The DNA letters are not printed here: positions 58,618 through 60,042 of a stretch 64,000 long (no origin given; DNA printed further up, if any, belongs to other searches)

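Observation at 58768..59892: Large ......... intein inserted at the catalytic NPC|GEQ block of class II RNR (nrdJ)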

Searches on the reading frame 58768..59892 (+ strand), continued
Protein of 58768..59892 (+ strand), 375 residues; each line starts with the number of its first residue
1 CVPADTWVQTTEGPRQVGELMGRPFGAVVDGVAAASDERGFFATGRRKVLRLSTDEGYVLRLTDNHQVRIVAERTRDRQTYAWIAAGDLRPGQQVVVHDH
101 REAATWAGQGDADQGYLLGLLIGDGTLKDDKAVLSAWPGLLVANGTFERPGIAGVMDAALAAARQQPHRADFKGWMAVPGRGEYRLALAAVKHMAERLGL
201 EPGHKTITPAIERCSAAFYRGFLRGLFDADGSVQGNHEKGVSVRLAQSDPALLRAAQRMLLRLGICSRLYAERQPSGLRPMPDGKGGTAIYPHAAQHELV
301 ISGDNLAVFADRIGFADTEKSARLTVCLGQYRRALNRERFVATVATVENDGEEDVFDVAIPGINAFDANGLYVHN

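Call 30: find_related_loci(query=window:58768-59892:+, collection=genome_contigs, flank=3000)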
Query window:58768-59892:+ (375 aa) in genome_contigs; peptide patterns used: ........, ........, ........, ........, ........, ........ (x = any residue, [..] = any of these).
168 stretches matched a pattern; 22 encode a relative of the query (tblastn E <= 1e-3); 22 distinct loci.
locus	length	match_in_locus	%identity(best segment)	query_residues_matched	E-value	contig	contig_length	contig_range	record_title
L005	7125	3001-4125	60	1-375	2e-147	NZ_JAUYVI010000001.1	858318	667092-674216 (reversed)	Dongia sedimenti strain R-7 R_7_scaffold1, whole genome shotgun sequence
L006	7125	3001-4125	62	1-375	3e-146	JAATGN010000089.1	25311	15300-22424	MAG: Rhodospirillales bacterium isolate bin_346 k141_2134430, whole genome shotgun sequence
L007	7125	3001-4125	59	1-375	2e-143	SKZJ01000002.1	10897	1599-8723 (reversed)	MAG: Wenzhouxiangella sp. isolate CSSed162cmB_324 CSSed16-2cmB-21831, whole genome shotgun sequence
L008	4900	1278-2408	60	1-375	3e-145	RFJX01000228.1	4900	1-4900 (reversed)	MAG: Gammaproteobacteria bacterium isolate J113 k99_1145282, whole genome shotgun sequence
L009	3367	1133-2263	57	1-375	2e-141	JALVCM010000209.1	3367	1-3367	MAG: Thiohalobacter sp. isolate 134-614_metabat1_scaf2bin.038 134-614_scaffold_28706_c1, whole genome shotgun sequence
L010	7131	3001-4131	57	1-375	2e-135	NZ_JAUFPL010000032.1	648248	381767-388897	Halomonas ramblicola strain CECT 7896 velvet_auto_105_32, whole genome shotgun sequence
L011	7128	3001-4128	59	1-375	3e-135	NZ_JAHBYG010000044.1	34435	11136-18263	MAG: Ferrovibrio sp. isolate ACE_PRO18 PRO18_44, whole genome shotgun sequence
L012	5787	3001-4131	57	1-375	6e-134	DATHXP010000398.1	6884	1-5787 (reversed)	MAG TPA_asm: Halomonas sp. isolate SMAG_U16188 k141_297468, whole genome shotgun sequence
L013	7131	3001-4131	58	1-375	1e-133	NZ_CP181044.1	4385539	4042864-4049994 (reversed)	Halomonas sp. HK25 chromosome, complete genome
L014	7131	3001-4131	56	1-375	6e-133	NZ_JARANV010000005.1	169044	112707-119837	Halomonas sp. 25-S5 contig_5, whole genome shotgun sequence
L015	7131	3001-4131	56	1-375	1e-132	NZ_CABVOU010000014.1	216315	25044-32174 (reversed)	Halomonas lysinitropha strain 3(2), whole genome shotgun sequence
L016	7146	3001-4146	59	1-375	1e-132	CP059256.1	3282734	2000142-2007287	MAG: Burkholderiaceae bacterium isolate SSC6 chromosome, complete genome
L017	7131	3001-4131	58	1-375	2e-132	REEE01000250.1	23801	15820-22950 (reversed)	MAG: Candidatus Competibacteraceae bacterium isolate PLM2.Bin17 NODE_2338_length_23801_cov_34.1623, whole genome shotgun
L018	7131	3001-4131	56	1-375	1e-131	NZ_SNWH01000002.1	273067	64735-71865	Halomonas ventosae strain 1_TX Ga0227259_102, whole genome shotgun sequence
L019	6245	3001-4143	58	1-375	8e-130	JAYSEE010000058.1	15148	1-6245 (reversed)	MAG: Ferrovibrio sp. isolate ZZ2_ZZA248_bin.4 NODE_2784_length_15148_cov_5.640827, whole genome shotgun sequence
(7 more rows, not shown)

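Call 39: find_encoding_contigs(protein=P0468, flank=5000, max_places=3)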
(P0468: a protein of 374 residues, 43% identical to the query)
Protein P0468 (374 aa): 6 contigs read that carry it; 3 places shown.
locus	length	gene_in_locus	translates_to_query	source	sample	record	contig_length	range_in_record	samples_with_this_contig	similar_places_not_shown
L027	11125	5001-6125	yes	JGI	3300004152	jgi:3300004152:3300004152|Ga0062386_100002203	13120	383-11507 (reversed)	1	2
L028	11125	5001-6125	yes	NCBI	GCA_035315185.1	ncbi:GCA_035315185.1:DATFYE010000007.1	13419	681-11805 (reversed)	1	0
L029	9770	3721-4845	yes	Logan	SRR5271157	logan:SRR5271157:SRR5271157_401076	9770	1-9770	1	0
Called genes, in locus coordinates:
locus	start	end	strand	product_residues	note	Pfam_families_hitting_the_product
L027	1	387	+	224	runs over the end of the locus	PF12146:Hydrolase_4 (weak), PF00561:Abhydrolase_1, PF12697:Abhydrolase_6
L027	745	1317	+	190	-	-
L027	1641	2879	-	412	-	PF00465:Fe-ADH, PF13685:Fe-ADH_2, PF25137:ADH_Fe_C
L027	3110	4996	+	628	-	-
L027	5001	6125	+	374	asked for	PF14890:Intein_splicing (weak), PF14528:LAGLIDADG_3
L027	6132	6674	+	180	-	-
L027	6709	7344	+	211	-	PF04536:TPM_phosphatase (weak)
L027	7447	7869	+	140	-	PF07670:Gate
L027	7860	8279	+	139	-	-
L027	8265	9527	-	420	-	PF00152:tRNA-synt_2 (faint), PF01409:tRNA-synt_2d (faint), PF13393:tRNA-synt_His, PF00587:tRNA-synt_2b, PF13393:tRNA-synt_His, PF03129:HGTP_anticodon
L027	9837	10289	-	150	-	PF01986:DUF123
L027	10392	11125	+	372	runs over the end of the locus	?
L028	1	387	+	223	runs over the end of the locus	PF00561:Abhydrolase_1, PF12146:Hydrolase_4 (weak), PF12697:Abhydrolase_6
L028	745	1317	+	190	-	-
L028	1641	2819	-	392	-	PF00465:Fe-ADH, PF13685:Fe-ADH_2, PF25137:ADH_Fe_C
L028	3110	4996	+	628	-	-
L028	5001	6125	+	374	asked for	PF14890:Intein_splicing (weak), PF14528:LAGLIDADG_3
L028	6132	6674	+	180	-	-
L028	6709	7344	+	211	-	PF04536:TPM_phosphatase (weak)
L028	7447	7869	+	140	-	PF07670:Gate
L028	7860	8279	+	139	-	-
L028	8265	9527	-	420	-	PF00152:tRNA-synt_2 (faint), PF01409:tRNA-synt_2d (faint), PF13393:tRNA-synt_His, PF00587:tRNA-synt_2b, PF13393:tRNA-synt_His, PF03129:HGTP_anticodon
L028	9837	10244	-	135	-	PF01986:DUF123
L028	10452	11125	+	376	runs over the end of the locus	PF13433:Peripla_BP_5 (weak), PF13458:Peripla_BP_6, PF01094:ANF_receptor, PF13433:Peripla_BP_5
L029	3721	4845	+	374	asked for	PF14890:Intein_splicing (weak), PF14528:LAGLIDADG_3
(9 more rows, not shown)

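Call 41: search_protein_families(library=pfam, proteins=[L028:3110-4993:+, L028:6132-6671:+, L028:5001-6122:+], max_evalue=1)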
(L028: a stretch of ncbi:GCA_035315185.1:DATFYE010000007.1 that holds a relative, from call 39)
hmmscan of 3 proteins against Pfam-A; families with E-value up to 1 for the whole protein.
L028:3110-4993:+ (628 aa): 0 families

L028:6132-6671:+ (180 aa): 0 families

L028:5001-6122:+ (374 aa): 5 families
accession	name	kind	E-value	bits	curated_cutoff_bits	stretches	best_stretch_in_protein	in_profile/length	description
PF14528.11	LAGLIDADG_3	-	1.3e-21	77.1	22.5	1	215-311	1-82/82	LAGLIDADG-like domain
PF14890.11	Intein_splicing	-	6e-07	29.8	35.8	1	52-372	43-155/155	Intein splicing domain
PF01079.26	Hint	-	0.00029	20.9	29.7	1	57-108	66-118/213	Hint module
PF14527.11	LAGLIDADG_WhiA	-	0.021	15.3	23.2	1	218-272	2-55/93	WhiA LAGLIDADG-like domain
PF05204.19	Hom_end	-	0.25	11.9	21.1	0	219-265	16-60/110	Homing endonuclease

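Call 49: predict_structure(alignment_id=A1)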
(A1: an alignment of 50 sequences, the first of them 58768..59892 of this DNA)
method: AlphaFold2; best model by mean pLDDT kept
length: 375 residues; sequences in the alignment: 50
mean_pLDDT: 94.2   pTM: 0.92
mean pLDDT of the five models: 94.2, 94.0, 94.0, 92.5, 91.7
residues with pLDDT >= 90: 324; 70-90: 39; 50-70: 5; < 50: 7
segments of 3 or more residues with pLDDT < 50: 141-147
pLDDT, mean of each block of 10 residues (from residue 1): 98 98 97 97 98 98 98 92 98 98 96 99 95 85 49 94 94 90 92 97 94 99 98 89 95 98 98 92 89 94 97 97 95 91 98 98 97 96
secondary structure, 60 per line:
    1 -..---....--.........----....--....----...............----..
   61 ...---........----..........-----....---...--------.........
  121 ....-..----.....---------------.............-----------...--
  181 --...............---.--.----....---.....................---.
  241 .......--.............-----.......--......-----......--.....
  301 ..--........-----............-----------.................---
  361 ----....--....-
elements in order: E7-10 E13-16 H17-20 E26-29 E32-35 E40-54 E59-63 E67-74 E79-85 E94-97 H112-124 E132-136 H152-164 E176-178 E183-188 H189-197 H209-212 H216-230 E231-236 E240-247 H250-262 E268-274 E277-282 E288-293 E296-302 H305-312 H318-329 E341-357 E365-368 E371-374

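Call 51: fold_search(model_id=the predicted structure, library=pdb)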
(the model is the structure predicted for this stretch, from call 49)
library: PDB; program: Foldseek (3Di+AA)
matches with E <= 10: 758; with E <= 0.001: 70
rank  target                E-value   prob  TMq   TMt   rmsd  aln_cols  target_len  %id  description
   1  7qsu                  4.4e-19  1.00  0.62  0.64   6.8       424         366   15  Crystal structure of homing endonuclease-associated TliVMA intein (C1A, d333-339) (released 2022-03-30)
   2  7qss                  8.7e-16  1.00  0.62  0.55  10.1       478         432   14  Crystal structure of homing endonuclease-associated TliVMA intein (C1A) (released 2022-03-30)
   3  1dq3                  2.3e-15  1.00  0.59  0.50   7.2       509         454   13  CRYSTAL STRUCTURE OF AN ARCHAEAL INTEIN-ENCODED HOMING ENDONUCLEASE PI-PFUI (released 2000-07-05)
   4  1dfa                  3.3e-15  1.00  0.56  0.53   8.1       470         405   15  CRYSTAL STRUCTURE OF PI-SCEI IN C2 SPACE GROUP (released 1999-12-08)
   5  1ef0_A                7.5e-15  1.00  0.55  0.49   9.1       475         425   14  CRYSTAL STRUCTURE OF PI-SCEI MINIPRECURSOR (released 2000-06-07)
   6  1um2_B                3.2e-14  1.00  0.58  0.53   7.0       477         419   14  Crystal Structure of the Vma1-Derived Endonuclease with the Ligated Extein Segment (released 2004-09-22)
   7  7qst                  3.4e-14  1.00  0.57  0.59  12.2       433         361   13  Crystal structure of homing endonuclease-associated PhoVMA intein (C1A) (released 2022-03-30)
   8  1vde_A                3.6e-14  1.00  0.55  0.49   9.3       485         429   14  PI-SCEI, A HOMING ENDONUCLEASE WITH PROTEIN SPLICING ACTIVITY (released 1998-04-08)
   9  1vde_B                1.1e-13  1.00  0.57  0.51   8.1       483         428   15  PI-SCEI, A HOMING ENDONUCLEASE WITH PROTEIN SPLICING ACTIVITY (released 1998-04-08)
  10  1lwt_A                1.9e-13  1.00  0.56  0.49   9.9       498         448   14  Crystal structure of the intein homing endonuclease PI-SceI bound to its substrate DNA (Ca2+ free) (released 2002-09-27)
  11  1lws_A                2.2e-13  1.00  0.57  0.51   8.1       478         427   15  Crystal structure of the intein homing endonuclease PI-SceI bound to its recognition sequence (released 2002-09-27)
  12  1jva_B                3.2e-13  1.00  0.55  0.49   7.7       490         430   14  CRYSTAL STRUCTURE OF THE VMA1-DERIVED ENDONUCLEASE BEARING THE N AND C EXTEIN PROPEPTIDES (released 2002-08-29)
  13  1jva_A                3.3e-12  1.00  0.52  0.47   9.3       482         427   14  CRYSTAL STRUCTURE OF THE VMA1-DERIVED ENDONUCLEASE BEARING THE N AND C EXTEIN PROPEPTIDES (released 2002-08-29)
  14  1um2_A                1.7e-11  1.00  0.55  0.50   9.1       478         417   15  Crystal Structure of the Vma1-Derived Endonuclease with the Ligated Extein Segment (released 2004-09-22)
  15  1ef0_B                2.4e-10  1.00  0.49  0.47  11.3       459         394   13  CRYSTAL STRUCTURE OF PI-SCEI MINIPRECURSOR (released 2000-06-07)
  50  1am2                  9.9e-06  1.00  0.32  0.64  12.2       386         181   12  GYRA INTEIN FROM MYCOBACTERIUM XENOPI (released 1998-06-24)
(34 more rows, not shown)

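Call 52: search_dna_similar(query=window:58768-59892:+, collection=phages, mode=protein, max_rows=15)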
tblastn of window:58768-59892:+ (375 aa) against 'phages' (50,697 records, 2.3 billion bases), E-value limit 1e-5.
Records with a match: 15; places in all: 15; records where one place covers at least 80% of the query: 15.
Best place of each record, by identity: <60% 15.
By first word of the organism name: Bacillus 15.
By host as written in the record: Bacillus subtilis subsp. subtilis str. 168 5; Bacillus subtilis 5; Bacillus subtilis Delta6 2; Bacillus subtilis BEST7003 1; - 1; Bacillus subtilis str. 168 1.
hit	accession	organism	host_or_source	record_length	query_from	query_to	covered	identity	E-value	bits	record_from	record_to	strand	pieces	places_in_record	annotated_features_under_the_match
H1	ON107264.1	Bacillus phage BUCT083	Bacillus subtilis subsp. subtilis str. ...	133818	48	375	87%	24.4%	5e-12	74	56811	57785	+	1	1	ribonucleoside-diphosphate reductase (alpha)-like protein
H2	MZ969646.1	Bacillus phage BUCT082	Bacillus subtilis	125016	48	375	87%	24.4%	5e-12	73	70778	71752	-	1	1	ribonucleoside-diphosphate reductase 2 subunit alpha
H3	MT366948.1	Bacillus phage Hyb3phi3Ts-SPbeta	Bacillus subtilis subsp. subtilis str. ...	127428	48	375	87%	24.4%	5e-12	73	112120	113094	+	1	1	ribonucleotide reductase of class Ib (aerobic), alpha subunit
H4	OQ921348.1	Bacillus phage SPbetaL8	Bacillus subtilis BEST7003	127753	48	375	87%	24.4%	5e-12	73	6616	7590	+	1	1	hypothetical protein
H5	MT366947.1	Bacillus phage Hyb2phi3Ts-SPbeta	Bacillus subtilis subsp. subtilis str. ...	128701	48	375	87%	24.4%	5e-12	73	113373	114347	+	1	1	ribonucleotide reductase of class Ib (aerobic), alpha subunit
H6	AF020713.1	Bacillus phage SPBc2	-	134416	48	375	87%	24.4%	5e-12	73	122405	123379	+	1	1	bnrdE: ribunucleotide reductase large subunit | bnrdE: encodes putative intein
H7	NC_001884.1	Bacillus phage SPBc2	Bacillus subtilis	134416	48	375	87%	24.4%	5e-12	73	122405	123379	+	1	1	bnrdE: ribonucleotide reductase large subunit | bnrdE: encodes putative intein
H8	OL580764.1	Bacillus phage vB_BsuS-Goe14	Bacillus subtilis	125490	48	375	87%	24.1%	9e-12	72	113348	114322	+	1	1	hypothetical protein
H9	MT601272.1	Bacillus phage vB_BsuS-Goe11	Bacillus subtilis Delta6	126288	48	375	87%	24.1%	9e-12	72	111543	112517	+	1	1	bnrdE: ribunucleotide reductase large subunit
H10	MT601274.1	Bacillus phage vB_BsuS-Goe13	Bacillus subtilis Delta6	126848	48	375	87%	24.1%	9e-12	72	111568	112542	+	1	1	bnrdE: ribunucleotide reductase large subunit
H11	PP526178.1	Bacillus phage phi3T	Bacillus subtilis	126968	48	375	87%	24.1%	1e-11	72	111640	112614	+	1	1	record has no annotation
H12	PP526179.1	Bacillus phage phi3T-SPBeta hybrid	Bacillus subtilis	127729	48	375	87%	24.1%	1e-11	72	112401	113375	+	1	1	record has no annotation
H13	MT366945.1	Bacillus phage phi3Ts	Bacillus subtilis subsp. subtilis str. ...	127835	48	375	87%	24.1%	1e-11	72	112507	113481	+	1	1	ribonucleotide reductase of class Ib (aerobic), alpha subunit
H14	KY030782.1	Bacillus phage phi3T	Bacillus subtilis str. 168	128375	48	375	87%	24.1%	1e-11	72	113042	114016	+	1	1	ribonucleotide reductase alpha subunit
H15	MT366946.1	Bacillus phage Hyb1phi3Ts-SPbeta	Bacillus subtilis subsp. subtilis str. ...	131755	48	375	87%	24.1%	1e-11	72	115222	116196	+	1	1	ribonucleotide reductase of class Ib (aerobic), alpha subunit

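Call 53: search_dna_similar(query=window:58768-59892:+, collection=plasmids, mode=protein, max_rows=15)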
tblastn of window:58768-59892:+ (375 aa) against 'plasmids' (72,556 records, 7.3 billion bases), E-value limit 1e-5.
Records with a match: 2; places in all: 2; records where one place covers at least 80% of the query: 2.
Best place of each record, by identity: <60% 2.
By first word of the organism name: Miltoncostaea 1; Bacillus 1.
By predicted mobility (MOB-suite, as given by PLSDB): non-mobilizable 2.
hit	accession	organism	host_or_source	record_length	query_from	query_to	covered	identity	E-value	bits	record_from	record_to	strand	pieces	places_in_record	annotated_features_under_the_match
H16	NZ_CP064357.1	Miltoncostaea oceani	pure culture,marine sediment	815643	1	375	100%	29.0%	6e-14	81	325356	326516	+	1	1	LAGLIDADG family homing endonuclease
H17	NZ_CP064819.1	Bacillus subtilis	Solanum lycopersicum,tissue sample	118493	48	375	87%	24.4%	1e-11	74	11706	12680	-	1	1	none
